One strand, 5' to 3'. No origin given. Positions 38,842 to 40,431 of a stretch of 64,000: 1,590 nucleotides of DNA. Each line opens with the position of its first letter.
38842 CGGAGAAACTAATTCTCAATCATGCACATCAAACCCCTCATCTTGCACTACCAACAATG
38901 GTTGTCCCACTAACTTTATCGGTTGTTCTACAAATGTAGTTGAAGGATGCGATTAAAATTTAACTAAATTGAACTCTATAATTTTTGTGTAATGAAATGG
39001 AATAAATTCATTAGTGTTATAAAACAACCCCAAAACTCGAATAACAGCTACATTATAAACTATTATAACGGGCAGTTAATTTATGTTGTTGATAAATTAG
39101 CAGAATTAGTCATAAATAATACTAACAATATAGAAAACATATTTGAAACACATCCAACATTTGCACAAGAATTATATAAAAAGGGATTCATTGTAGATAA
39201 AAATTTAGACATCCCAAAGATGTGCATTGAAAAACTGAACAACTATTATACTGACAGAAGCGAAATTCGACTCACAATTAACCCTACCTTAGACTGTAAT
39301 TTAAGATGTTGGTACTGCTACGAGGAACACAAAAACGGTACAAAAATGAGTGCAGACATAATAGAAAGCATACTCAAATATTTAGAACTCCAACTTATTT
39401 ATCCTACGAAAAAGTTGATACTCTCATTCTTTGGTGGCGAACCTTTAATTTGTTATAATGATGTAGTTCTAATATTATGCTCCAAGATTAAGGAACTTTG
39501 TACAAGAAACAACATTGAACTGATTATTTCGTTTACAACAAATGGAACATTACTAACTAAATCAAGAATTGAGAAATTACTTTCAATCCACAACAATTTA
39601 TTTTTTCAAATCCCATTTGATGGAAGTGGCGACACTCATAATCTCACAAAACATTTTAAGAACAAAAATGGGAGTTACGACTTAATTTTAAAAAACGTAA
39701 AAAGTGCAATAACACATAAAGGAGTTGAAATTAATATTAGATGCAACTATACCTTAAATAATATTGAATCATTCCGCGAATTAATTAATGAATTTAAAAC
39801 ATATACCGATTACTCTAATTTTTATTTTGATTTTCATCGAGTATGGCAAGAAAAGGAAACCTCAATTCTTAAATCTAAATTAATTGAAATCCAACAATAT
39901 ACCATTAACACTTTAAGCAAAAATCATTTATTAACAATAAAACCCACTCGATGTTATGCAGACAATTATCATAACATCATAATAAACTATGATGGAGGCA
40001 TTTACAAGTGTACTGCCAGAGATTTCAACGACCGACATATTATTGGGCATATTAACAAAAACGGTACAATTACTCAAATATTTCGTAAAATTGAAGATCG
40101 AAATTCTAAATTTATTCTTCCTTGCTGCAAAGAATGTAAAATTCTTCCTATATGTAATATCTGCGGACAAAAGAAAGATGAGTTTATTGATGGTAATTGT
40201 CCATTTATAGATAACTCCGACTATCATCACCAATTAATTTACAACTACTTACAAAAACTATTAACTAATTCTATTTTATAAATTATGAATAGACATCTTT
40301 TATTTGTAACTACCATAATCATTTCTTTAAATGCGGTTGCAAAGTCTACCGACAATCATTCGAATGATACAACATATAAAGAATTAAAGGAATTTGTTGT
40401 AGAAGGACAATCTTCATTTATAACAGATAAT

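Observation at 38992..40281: Single tailoring enzyme: rSAM with SPASM-like twin auxiliary cluster motifs and a ~90-aa N-terminal extension that may be a fused RiPP recognition element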

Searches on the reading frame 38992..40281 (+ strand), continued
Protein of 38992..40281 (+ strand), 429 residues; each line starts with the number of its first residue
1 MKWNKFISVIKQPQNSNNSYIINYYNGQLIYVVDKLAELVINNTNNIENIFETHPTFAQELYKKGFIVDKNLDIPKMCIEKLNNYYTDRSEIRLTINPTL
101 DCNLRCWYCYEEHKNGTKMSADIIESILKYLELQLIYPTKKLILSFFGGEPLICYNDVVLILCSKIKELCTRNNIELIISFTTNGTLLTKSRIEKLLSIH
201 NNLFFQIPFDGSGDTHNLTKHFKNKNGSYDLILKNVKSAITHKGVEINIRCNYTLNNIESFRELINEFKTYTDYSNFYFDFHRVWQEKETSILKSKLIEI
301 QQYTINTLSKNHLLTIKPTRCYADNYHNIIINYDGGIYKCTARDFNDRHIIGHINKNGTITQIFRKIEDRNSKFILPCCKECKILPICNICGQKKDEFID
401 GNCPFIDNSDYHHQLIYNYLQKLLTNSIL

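Call 22: fold_search(model_id=the predicted structure, library=pdb)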
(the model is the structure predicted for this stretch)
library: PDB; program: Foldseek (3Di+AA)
matches with E <= 10: 1461; with E <= 0.001: 84
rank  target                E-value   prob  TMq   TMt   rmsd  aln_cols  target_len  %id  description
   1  5why_B                3.3e-15  1.00  0.67  0.68   7.2       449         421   18  Structural Insights into Thioether Bond Formation in the Biosynthesis of Sactipeptides (released 2017-07-26)
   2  4k36_B                7.7e-15  1.00  0.56  0.65   5.7       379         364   20  His6 tagged anSMEcpe with bound AdoMet (released 2013-05-08)
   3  5why_A                9.7e-15  1.00  0.68  0.70   7.2       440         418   18  Structural Insights into Thioether Bond Formation in the Biosynthesis of Sactipeptides (released 2017-07-26)
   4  4k39_A                1.4e-14  1.00  0.56  0.65   5.7       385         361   20  Native anSMEcpe with bound AdoMet and Cp18Cys peptide (released 2013-05-08)
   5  4k37_B                1.6e-14  1.00  0.55  0.62   5.6       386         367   20  Native anSMEcpe with bound AdoMet (released 2013-05-08)
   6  4k38_A                2.3e-14  1.00  0.56  0.63   6.0       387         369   20  Native anSMEcpe with bound AdoMet and Kp18Cys peptide (released 2013-05-08)
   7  5wgg_A                2.4e-14  1.00  0.69  0.68   5.5       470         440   18  Structural Insights into Thioether Bond Formation in the Biosynthesis of Sactipeptides (released 2017-07-26)
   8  4k37_A                4.3e-14  1.00  0.55  0.64   5.6       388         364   20  Native anSMEcpe with bound AdoMet (released 2013-05-08)
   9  4k36_A                5.4e-14  1.00  0.55  0.61   5.9       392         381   20  His6 tagged anSMEcpe with bound AdoMet (released 2013-05-08)
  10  4k38_B                1.0e-13  1.00  0.55  0.64   6.0       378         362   21  Native anSMEcpe with bound AdoMet and Kp18Cys peptide (released 2013-05-08)
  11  4k39_B                1.1e-13  1.00  0.52  0.60   6.3       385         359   20  Native anSMEcpe with bound AdoMet and Cp18Cys peptide (released 2013-05-08)
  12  8vpo                  1.6e-12  1.00  0.65  0.62   6.0       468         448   15  X-Ray Crystal Structure of TigE from Paramaledivibacter caminithermalis (released 2024-02-07)
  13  9gm3_A                7.4e-12  1.00  0.59  0.66   5.0       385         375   14  Crystal structure of the complex formed between the radical SAM protein ChlB and the leader region of its precursor su (released 2025-06-25)
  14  6efn                  1.8e-11  1.00  0.47  0.52  12.3       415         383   14  Structure of a RiPP maturase, SkfB (released 2018-10-24)
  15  5v1t_A                2.8e-11  1.00  0.48  0.47  13.7       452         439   15  Crystal structure of Streptococcus suis SuiB bound to precursor peptide SuiA (released 2017-08-30)
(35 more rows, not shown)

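Call 23: search_solved_structures(query=A1, max_evalue=0.01, show_alignments=3)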
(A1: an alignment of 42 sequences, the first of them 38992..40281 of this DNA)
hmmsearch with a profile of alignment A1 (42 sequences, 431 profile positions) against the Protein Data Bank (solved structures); distinct sequences matched with E-value up to 0.01: 7.
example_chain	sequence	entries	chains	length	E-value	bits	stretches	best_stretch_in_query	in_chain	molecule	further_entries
5wgg_A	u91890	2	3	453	4e-26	94.7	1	97-262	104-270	Radical SAM domain protein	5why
9gm3_A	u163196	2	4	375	1.6e-14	56.5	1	100-235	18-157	ChlB radical SAM domain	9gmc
8vpo_A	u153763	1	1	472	1.5e-13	53.2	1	3-270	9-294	Radical SAM core domain-containing protein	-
4k37_A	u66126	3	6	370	6.1e-13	51.3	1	91-268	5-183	Anaerobic sulfatase-maturating enzyme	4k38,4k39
4k36_A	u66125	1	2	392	9e-13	50.7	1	91-268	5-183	Anaerobic sulfatase-maturating enzyme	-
6efn_A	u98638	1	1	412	0.00014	23.7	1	91-266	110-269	Sporulation killing factor maturation protein SkfB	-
7tol_A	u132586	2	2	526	0.0049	18.6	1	52-211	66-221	glycerol dibiphytanyl glycerol tetraether - macrocyclic archaeol synthase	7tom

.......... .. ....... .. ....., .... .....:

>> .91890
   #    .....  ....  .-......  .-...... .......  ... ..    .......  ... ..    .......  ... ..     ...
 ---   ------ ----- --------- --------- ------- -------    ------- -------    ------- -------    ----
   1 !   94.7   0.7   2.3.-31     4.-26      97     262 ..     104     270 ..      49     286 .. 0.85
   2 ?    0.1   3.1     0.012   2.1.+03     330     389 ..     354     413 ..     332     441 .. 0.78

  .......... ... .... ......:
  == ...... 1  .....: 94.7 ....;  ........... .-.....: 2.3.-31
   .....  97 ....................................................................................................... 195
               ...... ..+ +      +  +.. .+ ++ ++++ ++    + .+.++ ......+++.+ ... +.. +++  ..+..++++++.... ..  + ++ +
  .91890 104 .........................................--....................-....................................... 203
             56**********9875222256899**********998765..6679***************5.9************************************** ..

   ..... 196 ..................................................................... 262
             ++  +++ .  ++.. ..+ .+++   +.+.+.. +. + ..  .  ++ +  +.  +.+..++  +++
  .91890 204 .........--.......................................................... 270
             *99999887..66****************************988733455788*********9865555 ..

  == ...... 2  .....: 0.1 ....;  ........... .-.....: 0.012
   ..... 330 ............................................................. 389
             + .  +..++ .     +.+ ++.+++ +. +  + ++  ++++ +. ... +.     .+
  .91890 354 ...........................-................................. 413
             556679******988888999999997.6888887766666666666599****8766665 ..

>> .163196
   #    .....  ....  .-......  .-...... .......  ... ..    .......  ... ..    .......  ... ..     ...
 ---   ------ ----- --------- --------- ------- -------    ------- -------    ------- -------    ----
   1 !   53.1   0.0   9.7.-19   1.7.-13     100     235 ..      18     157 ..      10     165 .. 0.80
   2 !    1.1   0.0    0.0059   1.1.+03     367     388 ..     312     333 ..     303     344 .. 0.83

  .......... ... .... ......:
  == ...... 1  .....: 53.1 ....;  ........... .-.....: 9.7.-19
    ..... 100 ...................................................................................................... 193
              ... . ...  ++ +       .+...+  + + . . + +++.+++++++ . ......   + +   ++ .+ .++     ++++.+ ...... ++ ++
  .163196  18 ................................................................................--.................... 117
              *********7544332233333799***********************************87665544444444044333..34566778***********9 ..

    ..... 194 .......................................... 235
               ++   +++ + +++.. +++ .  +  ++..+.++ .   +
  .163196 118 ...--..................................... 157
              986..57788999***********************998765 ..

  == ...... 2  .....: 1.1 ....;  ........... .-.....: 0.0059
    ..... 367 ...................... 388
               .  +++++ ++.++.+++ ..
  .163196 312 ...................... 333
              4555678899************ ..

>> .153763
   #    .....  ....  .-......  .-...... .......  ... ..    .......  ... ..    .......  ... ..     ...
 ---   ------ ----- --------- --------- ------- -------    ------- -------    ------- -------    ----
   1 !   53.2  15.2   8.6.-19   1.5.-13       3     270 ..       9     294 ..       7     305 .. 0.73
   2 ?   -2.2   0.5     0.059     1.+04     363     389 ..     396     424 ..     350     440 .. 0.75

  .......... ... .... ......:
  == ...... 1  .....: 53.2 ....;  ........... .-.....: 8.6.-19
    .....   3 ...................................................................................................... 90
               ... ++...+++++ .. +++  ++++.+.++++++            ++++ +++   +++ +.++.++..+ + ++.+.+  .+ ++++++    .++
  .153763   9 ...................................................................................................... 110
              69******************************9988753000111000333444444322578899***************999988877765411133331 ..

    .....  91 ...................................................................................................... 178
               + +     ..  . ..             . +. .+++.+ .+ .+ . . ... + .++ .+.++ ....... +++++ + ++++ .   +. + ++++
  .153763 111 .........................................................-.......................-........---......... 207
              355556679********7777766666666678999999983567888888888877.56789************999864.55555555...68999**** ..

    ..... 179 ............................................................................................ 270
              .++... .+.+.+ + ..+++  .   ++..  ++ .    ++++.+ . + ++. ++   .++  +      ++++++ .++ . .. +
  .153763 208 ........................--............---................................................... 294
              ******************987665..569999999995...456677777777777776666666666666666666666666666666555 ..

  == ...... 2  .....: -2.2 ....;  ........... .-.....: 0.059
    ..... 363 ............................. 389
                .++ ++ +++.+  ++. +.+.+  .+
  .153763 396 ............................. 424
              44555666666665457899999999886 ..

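Call 24: find_related_loci(query=A1, collection=genome_contigs, flank=7000)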
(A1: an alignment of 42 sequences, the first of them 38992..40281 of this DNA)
Query A1 (429 aa) in genome_contigs; peptide patterns used: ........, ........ (x = any residue, [..] = any of these).
599 stretches matched a pattern (row limit reached: there are more); 579 encode a relative of the query (tblastn E <= 1e-3); the best 80 are kept; 80 distinct loci.
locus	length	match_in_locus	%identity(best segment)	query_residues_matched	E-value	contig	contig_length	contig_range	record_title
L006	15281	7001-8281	39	1-425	5e-93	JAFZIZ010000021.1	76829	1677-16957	MAG: Prevotella sp. isolate RGIG7810 Water_buffalos_Reticulum-1__c42093, whole genome shotgun sequence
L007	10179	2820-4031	40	1-403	1e-91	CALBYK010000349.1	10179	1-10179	MAG TPA_asm: uncultured Prevotella sp. isolate SRR1747057_bin.11_CONCOCT_v1.1_MAG genome assembly, contig: ERZ808289.149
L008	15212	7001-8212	40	1-404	6e-89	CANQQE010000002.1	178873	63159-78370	MAG: uncultured Muribaculaceae bacterium isolate Lapin-011__bin93 genome assembly, contig: Lapin-011__NODE_23_length_178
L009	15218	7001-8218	40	1-404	3e-89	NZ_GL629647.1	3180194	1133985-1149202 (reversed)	Segatella salivae DSM 15606 SCAFFOLD1, whole genome shotgun sequence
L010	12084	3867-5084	40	1-404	5e-89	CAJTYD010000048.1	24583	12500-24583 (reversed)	MAG TPA_asm: uncultured Muribaculaceae bacterium isolate MGBC123372 genome assembly, contig: MGBC123372.48, whole genome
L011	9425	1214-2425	39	1-404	7e-88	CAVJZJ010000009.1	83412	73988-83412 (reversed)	Flexilinea sp. isolate H07658-L1_cleanbin_000001 genome assembly, contig: Spades_H07658-L1_contig_54, whole genome shotg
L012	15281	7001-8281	37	1-428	9e-86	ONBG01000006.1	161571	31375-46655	uncultured Prevotella sp. isolate RUG143 genome assembly, contig: scaffold_109, whole genome shotgun sequence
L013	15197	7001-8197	36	1-399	6e-85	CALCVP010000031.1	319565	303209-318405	MAG TPA_asm: uncultured Prevotella sp. isolate SRR1747018_bin.123_CONCOCT_v1.1_MAG genome assembly, contig: ERZ808240.3,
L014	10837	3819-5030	39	1-404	5e-85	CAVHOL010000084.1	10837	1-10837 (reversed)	bacterium isolate H07655-L1_cleanbin_000013 genome assembly, contig: Spades_H07655-L1_contig_4724, whole genome shotgun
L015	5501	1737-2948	40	1-404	1e-84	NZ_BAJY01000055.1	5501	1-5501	Prevotella falsenii DSM 22864 = JCM 15124, whole genome shotgun sequence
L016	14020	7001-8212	38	1-404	2e-82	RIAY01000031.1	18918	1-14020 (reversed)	Muribaculaceae bacterium Isolate-036 (Harlan) seq31, whole genome shotgun sequence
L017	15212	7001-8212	38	1-404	6e-80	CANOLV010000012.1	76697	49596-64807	MAG TPA_asm: uncultured Porphyromonadaceae bacterium isolate SRR19759417_bin.81_metawrap_v1.3_MAG genome assembly, conti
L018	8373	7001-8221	36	1-408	3e-80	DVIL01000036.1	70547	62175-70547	MAG TPA_asm: Candidatus Coprenecus stercorigallinarum isolate 3382 CHK55__C100856_L70547_ERR2241741, whole genome shotgu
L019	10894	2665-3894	34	1-410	5e-79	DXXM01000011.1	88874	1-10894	MAG TPA_asm: Bacteroidales bacterium isolate HRGM_Genome_3734 HRGM_Genome_3734_11, whole genome shotgun sequence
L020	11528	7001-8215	37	1-404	4e-79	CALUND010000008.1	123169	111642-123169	MAG: uncultured Rikenellaceae bacterium isolate E01__bin153 genome assembly, contig: E01__k127_5030358, whole genome sho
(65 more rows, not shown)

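Call 37: search_protein_families(library=pfam, proteins=[P0007, P0002], max_evalue=10)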
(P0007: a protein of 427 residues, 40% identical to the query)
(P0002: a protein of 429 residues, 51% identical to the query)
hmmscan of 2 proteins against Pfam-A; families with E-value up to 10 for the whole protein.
P0007 (427 aa): 4 families
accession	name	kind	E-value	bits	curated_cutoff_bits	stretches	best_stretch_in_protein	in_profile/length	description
PF04055.27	Radical_SAM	-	6e-13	49.7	29.5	1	95-264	1-163/166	Radical SAM superfamily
PF13353.11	Fer4_12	-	6.7e-07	30.1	22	1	100-215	14-123/137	4Fe-4S single cluster domain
PF13186.11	SPASM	-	3.7e-05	24.4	21.5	1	328-383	5-66/67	Iron-sulfur cluster-binding domain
PF12057.13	BAG6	-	0.12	12.7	25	1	71-105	48-82/115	BCL2-associated athanogene 6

P0002 (429 aa): 2 families
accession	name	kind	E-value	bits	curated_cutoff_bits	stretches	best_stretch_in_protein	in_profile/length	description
PF04055.27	Radical_SAM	-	2.1e-16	61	29.5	1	98-244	1-139/166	Radical SAM superfamily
PF13353.11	Fer4_12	-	1.1e-10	42.4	22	1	103-220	14-126/137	4Fe-4S single cluster domain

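Call 47: search_protein_families(library=pfam, proteins=[L004:5075-5581:+], max_evalue=10)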
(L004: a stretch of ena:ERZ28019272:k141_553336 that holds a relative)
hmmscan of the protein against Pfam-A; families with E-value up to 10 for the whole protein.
L004:5075-5581:+ (168 aa): 0 families

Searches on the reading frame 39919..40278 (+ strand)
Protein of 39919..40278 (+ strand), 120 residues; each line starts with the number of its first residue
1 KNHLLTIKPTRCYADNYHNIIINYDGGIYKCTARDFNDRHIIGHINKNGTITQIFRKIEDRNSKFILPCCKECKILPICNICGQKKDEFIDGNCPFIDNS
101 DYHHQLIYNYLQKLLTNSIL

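Call 37: search_protein_families(library=pfam, proteins=[window:39919-40278:+], max_evalue=10)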
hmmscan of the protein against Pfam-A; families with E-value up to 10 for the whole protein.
window:39919-40278:+ (120 aa): 1 family
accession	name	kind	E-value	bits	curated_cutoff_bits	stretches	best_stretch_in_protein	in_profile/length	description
PF13186.11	SPASM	-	0.0026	18.4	21.5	1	17-73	5-66/67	Iron-sulfur cluster-binding domain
